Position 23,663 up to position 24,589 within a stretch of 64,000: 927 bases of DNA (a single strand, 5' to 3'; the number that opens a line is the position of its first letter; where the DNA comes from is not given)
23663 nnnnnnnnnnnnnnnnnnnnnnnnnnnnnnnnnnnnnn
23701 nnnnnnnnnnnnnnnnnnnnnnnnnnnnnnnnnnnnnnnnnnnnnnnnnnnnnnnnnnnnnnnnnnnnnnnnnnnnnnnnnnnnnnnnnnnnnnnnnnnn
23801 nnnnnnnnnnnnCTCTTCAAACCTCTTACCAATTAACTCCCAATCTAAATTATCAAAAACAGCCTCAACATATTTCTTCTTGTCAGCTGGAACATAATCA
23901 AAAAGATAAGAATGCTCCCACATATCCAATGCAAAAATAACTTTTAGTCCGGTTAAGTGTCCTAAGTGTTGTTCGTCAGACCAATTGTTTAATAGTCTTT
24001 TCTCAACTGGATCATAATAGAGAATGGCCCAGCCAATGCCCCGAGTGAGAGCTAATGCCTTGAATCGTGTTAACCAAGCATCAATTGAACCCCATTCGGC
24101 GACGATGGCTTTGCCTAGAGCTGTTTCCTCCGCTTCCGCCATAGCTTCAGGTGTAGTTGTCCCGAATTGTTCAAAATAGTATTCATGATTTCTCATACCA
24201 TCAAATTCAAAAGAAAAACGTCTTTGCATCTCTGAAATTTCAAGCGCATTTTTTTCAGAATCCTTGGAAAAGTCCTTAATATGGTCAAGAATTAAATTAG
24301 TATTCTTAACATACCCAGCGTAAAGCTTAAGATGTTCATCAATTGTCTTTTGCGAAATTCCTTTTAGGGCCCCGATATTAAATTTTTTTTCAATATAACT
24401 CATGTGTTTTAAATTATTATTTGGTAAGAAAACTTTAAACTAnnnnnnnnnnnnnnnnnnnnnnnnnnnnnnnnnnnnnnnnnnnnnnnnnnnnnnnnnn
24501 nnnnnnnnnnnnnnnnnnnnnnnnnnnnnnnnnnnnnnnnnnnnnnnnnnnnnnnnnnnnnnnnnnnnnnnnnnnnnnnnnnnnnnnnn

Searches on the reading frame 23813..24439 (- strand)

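Call 21: search_protein_families(library=pfam, proteins=[window:23813-24439:-], max_evalue=0.01)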
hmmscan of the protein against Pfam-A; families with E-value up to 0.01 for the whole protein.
window:23813-24439:- (209 aa): 2 families
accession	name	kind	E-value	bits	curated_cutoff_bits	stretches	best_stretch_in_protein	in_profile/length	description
PF02777.23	Sod_Fe_C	-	4.6e-20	72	20.9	1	106-205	3-101/102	Iron/manganese superoxide dismutases, C-terminal domain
PF00081.27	Sod_Fe_N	-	3e-05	24.9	27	1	28-92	18-81/82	Iron/manganese superoxide dismutases, alpha-hairpin domain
